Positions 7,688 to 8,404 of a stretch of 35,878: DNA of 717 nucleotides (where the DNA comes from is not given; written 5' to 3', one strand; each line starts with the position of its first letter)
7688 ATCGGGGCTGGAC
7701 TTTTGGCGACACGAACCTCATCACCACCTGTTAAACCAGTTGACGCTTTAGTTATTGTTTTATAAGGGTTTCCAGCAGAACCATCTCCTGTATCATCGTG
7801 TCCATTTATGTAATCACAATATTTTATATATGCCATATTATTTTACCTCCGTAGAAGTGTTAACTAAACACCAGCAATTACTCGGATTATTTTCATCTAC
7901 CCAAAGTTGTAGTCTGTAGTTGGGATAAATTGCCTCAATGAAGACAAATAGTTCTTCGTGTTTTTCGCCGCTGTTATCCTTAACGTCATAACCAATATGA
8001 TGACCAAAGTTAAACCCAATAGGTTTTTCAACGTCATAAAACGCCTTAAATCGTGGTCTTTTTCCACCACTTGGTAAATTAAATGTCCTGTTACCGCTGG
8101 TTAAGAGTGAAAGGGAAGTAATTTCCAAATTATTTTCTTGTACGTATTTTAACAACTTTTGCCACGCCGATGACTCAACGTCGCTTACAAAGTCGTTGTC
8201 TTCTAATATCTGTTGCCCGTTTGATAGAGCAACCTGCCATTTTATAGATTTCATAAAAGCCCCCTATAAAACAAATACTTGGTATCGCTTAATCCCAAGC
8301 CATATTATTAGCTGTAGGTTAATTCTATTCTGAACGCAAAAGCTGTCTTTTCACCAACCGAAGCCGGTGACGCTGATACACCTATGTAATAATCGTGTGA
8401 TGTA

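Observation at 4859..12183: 7.3-kb decoration/glycosylation island between the capsid gene and the head-tail connector genes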

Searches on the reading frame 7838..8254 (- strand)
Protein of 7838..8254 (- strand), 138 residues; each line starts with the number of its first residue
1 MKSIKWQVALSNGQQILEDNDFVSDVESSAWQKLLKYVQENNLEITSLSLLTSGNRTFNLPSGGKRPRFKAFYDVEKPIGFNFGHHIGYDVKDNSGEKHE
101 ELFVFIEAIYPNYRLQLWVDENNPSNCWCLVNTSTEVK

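Call 4: search_protein_families(library=pfam, proteins=[window:7838-8254:-], max_evalue=0.01)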
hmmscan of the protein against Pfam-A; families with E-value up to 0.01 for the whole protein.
window:7838-8254:- (138 aa): 0 families

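Call 5: search_protein_families(library=phrogs, proteins=[window:7838-8254:-], max_evalue=0.01)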
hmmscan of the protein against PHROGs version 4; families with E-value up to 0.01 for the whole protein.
window:7838-8254:- (138 aa): 0 families

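Call 74: search_solved_structures(query=A3, max_evalue=10)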
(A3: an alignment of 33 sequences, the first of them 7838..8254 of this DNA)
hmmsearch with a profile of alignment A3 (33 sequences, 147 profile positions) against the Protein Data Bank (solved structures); distinct sequences matched with E-value up to 10: 1.
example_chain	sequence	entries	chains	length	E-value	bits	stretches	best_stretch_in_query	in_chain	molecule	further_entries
1x4x_A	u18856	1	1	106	1.2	12.3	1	10-37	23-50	Fibronectin type-III domain containing protein 3a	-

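Call 83: find_homologous_proteins(query=window:7838-8254:-, max_evalue=0.001)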
Query window:7838-8254:- (138 aa): 62 proteins with E <= 0.001 among 67 candidates.
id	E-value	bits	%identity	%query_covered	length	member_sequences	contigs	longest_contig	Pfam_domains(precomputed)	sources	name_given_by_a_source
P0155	1.1e-87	309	99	100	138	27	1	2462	-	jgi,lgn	-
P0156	6.8e-70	251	85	95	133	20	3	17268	-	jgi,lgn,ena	-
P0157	5.9e-66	239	77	95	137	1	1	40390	-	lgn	-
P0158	2.0e-60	221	75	95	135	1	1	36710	-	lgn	-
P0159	5.1e-51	190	64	95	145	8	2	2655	-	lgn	-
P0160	1.9e-36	143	49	94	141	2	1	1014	-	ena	-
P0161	3.6e-36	142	53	93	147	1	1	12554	-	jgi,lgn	jgi:hypothetical protein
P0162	3.5e-34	136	56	92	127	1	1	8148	-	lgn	-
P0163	1.7e-33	134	51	93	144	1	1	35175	-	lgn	-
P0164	2.6e-33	133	53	93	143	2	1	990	-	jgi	jgi:hypothetical protein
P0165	4.3e-33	132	50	93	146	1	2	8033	-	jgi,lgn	-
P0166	4.8e-33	132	53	94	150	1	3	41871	-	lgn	-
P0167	1.8e-32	130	51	93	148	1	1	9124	-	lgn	-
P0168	3.1e-32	129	51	93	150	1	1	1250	-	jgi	-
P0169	4.0e-32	129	48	93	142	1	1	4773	-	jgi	jgi:hypothetical protein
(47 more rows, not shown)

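Call 91: predict_structure(alignment_id=A4)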
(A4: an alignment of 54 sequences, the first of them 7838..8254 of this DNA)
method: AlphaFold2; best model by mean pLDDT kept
length: 138 residues; sequences in the alignment: 54
mean_pLDDT: 89.8   pTM: 0.83
mean pLDDT of the five models: 89.8, 89.7, 89.7, 89.2, 89.1
residues with pLDDT >= 90: 99; 70-90: 29; 50-70: 7; < 50: 3
segments of 3 or more residues with pLDDT < 50: none
pLDDT, mean of each block of 10 residues (from residue 1): 88 95 92 98 97 94 84 90 90 69 96 96 95 70
secondary structure, 60 per line:
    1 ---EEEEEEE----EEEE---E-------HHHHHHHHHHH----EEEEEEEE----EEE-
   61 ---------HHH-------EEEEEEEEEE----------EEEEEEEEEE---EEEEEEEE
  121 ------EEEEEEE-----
elements in order: E4-10 E15-18 H30-40 E45-52 E57-59 E80-89 E100-109 E113-120 E127-133

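Call 94: fold_search(model_id=the predicted structure, library=pdb)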
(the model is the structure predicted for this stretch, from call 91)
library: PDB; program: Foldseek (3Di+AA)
matches with E <= 10: 253; with E <= 0.001: 0
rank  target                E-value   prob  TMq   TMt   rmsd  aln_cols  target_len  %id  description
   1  7zty                  4.3e-01  0.33  0.28  0.13  10.7       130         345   14  Structure of Vps39 N-terminal domain from Chaetomium thermophilum (released 2022-09-21)
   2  7rj5_G                5.6e-01  0.35  0.21  0.31  11.0        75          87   17  The structure of BAM in complex with EspP at 7 Angstrom resolution (released 2021-12-22)
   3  2in5_B                5.9e-01  0.06  0.16  0.12  15.1       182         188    8  Crystal Structure of the hypothetical lipoprotein YmcC from Escherichia coli (K12), Northeast Structural Genomics targ (released 2006-11-07)
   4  3t0p_A                6.6e-01  0.04  0.14  0.07  19.6       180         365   10  Crystal structure of a Putative DNA polymerase III beta subunit (EUBREC_0002; ERE_29750) from Eubacterium rectale ATCC (released 2011-08-10)
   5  7wb4_E                8.2e-01  0.08  0.20  0.04  13.1       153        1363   10  Cryo-EM structure of the NR subunit from X. laevis NPC (released 2022-03-02)
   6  2awa_B                8.2e-01  0.02  0.13  0.06  20.0       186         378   10  Crystal structure of DNA polymerase III, beta chain (EC 2.7.7.7) (np_344555.1) from STREPTOCOCCUS PNEUMONIAE TIGR4 at  (released 2005-09-20)
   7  2awa_D                8.6e-01  0.03  0.13  0.06  19.8       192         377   11  Crystal structure of DNA polymerase III, beta chain (EC 2.7.7.7) (np_344555.1) from STREPTOCOCCUS PNEUMONIAE TIGR4 at  (released 2005-09-20)
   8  1mdc                  9.6e-01  0.08  0.21  0.22  14.7       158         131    9  CRYSTALLIZATION, STRUCTURE DETERMINATION AND LEAST-SQUARES REFINEMENT TO 1.75 ANGSTROMS RESOLUTION OF THE FATTY-ACID-BIN (released 1994-01-31)
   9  8jb5                  1.0e+00  0.10  0.17  0.02  15.8       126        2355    7  The cryo-EM structure of Paeniclostridium sordellii lethal toxin (TcsL) (released 2023-12-13)
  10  9i42_L                1.0e+00  0.05  0.19  0.13  19.8       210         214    7  Structure of anti-EV71 human monoclonal antibody 16-2-2D Fab (released 2026-02-04)
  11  8ts6_A                1.1e+00  0.07  0.21  0.07  14.2       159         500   11  Cyanophage A-1(L) portal (released 2024-04-10)
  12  7t4r_E                1.1e+00  0.02  0.12  0.11  17.8       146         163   14  CryoEM structure of the HCMV Pentamer gH/gL/UL128/UL130/UL131A in complex with THBD and neutralizing fabs MSL-109 and  (released 2022-03-23)
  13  2avt_A                1.1e+00  0.02  0.12  0.06  20.1       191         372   10  Crystal structure of the beta subunit from DNA polymerase of Streptococcus pyogenes (released 2006-01-24)
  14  2avt_B                1.2e+00  0.02  0.12  0.06  20.3       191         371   12  Crystal structure of the beta subunit from DNA polymerase of Streptococcus pyogenes (released 2006-01-24)
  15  8di0_C                1.3e+00  0.21  0.22  0.08  10.7        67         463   19  Bfo2290: Tannerella forsythia chondroitin sulfate A sulfatase (released 2022-08-17)
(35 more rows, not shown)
